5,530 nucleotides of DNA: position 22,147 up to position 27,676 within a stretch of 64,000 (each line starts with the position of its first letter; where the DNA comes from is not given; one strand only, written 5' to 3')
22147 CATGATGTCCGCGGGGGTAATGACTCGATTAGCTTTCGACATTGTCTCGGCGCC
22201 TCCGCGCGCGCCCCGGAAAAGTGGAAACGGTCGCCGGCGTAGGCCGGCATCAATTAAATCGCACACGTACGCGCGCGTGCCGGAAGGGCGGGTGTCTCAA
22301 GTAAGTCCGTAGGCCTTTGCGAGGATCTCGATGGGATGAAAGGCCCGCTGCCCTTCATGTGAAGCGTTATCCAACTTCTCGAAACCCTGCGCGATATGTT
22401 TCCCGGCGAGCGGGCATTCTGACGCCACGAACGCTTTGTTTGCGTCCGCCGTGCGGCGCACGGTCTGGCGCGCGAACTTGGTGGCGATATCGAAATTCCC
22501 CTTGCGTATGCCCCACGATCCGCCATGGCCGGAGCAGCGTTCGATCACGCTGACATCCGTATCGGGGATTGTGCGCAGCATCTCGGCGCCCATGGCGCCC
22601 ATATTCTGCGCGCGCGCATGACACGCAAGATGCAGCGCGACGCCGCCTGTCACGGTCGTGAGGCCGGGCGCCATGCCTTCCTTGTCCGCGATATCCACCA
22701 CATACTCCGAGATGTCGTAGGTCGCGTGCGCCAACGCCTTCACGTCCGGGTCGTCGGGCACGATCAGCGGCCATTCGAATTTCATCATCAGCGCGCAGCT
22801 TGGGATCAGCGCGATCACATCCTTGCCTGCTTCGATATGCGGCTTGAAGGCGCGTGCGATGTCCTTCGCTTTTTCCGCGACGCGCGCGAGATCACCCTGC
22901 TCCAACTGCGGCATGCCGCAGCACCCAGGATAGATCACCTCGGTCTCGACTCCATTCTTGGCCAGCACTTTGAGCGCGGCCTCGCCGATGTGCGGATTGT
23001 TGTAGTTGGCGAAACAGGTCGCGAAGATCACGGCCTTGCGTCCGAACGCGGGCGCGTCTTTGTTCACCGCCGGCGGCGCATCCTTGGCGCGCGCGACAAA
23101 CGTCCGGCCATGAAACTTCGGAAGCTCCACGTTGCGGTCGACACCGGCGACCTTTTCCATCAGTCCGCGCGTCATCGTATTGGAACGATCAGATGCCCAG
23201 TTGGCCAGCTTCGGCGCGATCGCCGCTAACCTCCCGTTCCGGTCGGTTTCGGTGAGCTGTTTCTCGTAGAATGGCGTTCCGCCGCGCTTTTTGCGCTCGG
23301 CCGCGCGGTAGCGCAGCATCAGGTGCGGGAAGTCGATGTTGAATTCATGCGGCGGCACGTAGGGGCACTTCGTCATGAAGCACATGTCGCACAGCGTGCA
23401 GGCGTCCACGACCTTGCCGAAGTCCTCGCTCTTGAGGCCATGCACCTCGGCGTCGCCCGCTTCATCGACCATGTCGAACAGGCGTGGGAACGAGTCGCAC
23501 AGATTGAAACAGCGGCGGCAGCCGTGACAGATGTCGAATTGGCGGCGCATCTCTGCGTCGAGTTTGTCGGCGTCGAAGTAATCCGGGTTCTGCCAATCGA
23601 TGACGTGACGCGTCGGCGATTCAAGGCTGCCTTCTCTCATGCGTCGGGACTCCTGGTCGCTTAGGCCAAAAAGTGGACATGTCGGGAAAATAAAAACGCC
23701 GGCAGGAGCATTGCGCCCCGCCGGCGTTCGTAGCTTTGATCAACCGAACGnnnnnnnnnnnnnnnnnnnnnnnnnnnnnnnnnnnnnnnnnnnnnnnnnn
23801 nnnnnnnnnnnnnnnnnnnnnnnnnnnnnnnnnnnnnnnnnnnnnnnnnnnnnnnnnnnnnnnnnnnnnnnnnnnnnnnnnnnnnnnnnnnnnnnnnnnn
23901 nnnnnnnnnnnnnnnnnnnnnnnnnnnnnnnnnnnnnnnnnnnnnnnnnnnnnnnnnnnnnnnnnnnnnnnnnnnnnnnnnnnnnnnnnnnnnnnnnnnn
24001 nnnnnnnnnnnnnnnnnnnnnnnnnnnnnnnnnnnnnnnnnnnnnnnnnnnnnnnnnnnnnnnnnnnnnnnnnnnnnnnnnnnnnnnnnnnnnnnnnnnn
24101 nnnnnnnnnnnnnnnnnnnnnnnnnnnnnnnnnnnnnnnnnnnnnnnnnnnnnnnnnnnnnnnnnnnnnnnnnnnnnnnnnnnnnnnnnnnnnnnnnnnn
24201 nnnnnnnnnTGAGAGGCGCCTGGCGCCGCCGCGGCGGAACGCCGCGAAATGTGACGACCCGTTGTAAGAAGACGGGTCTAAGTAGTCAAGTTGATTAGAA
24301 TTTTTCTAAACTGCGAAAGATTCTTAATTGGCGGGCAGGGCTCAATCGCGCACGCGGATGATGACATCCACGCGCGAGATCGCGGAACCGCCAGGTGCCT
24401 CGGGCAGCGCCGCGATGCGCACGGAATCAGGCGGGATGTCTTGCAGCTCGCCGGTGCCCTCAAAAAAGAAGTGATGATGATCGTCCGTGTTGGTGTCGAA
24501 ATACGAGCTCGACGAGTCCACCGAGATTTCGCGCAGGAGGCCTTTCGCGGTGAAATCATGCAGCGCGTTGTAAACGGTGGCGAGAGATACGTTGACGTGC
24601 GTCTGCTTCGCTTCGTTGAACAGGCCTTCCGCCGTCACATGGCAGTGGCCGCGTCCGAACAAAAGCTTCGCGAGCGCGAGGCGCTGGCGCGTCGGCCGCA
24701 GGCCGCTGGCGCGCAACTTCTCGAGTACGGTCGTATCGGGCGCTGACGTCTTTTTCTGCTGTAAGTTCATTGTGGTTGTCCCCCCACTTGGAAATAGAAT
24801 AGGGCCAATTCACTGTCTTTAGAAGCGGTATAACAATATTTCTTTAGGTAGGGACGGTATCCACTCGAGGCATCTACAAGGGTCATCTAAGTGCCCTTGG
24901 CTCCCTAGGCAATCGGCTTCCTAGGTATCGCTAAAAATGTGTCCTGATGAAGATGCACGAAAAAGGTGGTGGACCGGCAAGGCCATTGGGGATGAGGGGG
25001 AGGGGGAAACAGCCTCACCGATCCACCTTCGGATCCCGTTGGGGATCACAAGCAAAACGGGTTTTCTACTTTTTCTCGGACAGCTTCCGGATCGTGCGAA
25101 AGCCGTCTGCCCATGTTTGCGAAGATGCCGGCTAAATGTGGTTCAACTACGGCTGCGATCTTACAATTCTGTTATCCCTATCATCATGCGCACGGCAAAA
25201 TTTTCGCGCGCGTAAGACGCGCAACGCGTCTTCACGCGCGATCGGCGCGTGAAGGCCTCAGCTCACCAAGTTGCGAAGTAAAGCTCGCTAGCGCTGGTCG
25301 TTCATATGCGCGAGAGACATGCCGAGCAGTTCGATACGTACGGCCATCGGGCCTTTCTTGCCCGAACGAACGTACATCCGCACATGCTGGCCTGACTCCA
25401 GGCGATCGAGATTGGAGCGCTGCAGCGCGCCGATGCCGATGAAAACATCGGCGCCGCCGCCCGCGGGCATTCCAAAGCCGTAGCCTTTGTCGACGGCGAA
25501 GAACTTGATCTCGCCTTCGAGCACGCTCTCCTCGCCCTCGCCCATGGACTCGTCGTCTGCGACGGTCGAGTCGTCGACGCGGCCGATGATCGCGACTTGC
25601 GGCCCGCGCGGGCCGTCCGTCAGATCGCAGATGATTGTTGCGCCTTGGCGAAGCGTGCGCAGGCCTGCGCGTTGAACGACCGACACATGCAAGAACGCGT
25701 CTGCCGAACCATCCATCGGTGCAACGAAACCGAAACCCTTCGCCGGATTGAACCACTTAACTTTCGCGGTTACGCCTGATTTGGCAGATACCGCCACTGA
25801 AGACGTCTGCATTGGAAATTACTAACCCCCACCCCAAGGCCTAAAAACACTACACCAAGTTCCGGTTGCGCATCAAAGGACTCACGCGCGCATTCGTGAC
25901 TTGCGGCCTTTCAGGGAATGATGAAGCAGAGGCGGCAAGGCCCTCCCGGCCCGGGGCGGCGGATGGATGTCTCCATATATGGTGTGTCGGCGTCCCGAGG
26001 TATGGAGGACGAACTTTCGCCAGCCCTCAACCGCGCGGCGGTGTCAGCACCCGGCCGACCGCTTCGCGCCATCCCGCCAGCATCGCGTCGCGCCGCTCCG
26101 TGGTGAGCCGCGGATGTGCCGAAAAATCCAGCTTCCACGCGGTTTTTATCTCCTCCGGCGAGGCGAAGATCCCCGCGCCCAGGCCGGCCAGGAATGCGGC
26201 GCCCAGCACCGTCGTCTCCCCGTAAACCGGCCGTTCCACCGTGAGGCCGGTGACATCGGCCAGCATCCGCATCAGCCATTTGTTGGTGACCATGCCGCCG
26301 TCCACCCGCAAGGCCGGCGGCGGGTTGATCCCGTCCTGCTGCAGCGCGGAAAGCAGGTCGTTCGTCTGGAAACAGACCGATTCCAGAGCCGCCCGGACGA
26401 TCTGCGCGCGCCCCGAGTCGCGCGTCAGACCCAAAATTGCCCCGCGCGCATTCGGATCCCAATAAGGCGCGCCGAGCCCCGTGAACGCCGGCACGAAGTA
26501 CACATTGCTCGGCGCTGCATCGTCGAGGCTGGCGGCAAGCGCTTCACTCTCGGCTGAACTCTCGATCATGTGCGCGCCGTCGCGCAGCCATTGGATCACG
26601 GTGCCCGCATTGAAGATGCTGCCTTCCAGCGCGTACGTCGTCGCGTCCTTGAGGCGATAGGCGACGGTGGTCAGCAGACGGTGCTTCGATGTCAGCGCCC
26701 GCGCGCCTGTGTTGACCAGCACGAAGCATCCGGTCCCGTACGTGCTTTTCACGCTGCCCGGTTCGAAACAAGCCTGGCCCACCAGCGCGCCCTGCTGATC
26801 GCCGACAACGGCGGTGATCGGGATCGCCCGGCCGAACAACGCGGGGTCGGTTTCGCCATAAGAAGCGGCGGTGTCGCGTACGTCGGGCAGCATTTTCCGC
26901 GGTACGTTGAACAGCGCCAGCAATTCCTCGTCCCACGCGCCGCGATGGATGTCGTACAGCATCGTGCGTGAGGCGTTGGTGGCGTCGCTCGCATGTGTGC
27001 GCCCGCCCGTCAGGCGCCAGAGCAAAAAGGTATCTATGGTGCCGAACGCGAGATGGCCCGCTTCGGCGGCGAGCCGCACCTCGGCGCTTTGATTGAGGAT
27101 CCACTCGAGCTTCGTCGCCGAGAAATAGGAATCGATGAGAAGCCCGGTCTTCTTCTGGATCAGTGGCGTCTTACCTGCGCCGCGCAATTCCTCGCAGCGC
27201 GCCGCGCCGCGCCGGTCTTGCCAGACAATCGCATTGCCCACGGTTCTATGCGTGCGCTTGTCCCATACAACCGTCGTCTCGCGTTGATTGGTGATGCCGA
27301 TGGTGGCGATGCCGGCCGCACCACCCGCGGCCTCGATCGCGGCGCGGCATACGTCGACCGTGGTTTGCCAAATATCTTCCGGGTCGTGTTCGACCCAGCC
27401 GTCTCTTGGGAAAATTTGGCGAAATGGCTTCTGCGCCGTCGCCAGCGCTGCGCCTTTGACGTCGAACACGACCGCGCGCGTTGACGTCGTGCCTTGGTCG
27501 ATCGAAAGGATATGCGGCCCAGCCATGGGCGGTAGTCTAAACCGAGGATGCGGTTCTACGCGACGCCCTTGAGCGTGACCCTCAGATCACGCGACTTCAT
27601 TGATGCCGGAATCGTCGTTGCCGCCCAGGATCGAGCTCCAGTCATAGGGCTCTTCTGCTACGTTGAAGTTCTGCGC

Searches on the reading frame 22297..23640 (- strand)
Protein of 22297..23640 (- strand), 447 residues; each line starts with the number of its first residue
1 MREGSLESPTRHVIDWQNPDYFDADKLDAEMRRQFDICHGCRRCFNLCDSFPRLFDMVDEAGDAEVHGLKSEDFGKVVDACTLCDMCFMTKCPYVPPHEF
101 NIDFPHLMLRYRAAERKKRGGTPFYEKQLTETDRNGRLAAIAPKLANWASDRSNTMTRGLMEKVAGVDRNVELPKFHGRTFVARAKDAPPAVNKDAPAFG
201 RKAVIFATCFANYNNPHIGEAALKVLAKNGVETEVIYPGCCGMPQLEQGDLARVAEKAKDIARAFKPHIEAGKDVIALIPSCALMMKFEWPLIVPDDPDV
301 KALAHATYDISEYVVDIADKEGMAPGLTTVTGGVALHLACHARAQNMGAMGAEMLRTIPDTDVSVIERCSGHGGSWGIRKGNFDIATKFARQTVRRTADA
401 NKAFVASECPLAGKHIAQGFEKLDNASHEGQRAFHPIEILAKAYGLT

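Call 15: search_protein_families(library=pfam, proteins=[window:22297-23640:-], max_evalue=0.00001)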
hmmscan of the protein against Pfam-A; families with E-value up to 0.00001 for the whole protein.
window:22297-23640:- (447 aa): 1 family
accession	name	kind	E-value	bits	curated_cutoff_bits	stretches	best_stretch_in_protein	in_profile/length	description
PF02754.22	CCG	-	4e-11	43.3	20.6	1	204-287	2-85/85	Cysteine-rich domain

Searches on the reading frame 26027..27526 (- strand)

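Call 15: search_protein_families(library=pfam, proteins=[window:26027-27526:-], max_evalue=0.00001)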
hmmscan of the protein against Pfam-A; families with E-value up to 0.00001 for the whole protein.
window:26027-27526:- (499 aa): 2 families
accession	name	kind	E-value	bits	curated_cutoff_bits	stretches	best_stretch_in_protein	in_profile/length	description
PF00370.27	FGGY_N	-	1.1e-70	238.5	28.8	1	6-250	2-245/245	FGGY family of carbohydrate kinases, N-terminal domain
PF02782.22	FGGY_C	-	4.8e-44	150.9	27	1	261-449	3-196/198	FGGY family of carbohydrate kinases, C-terminal domain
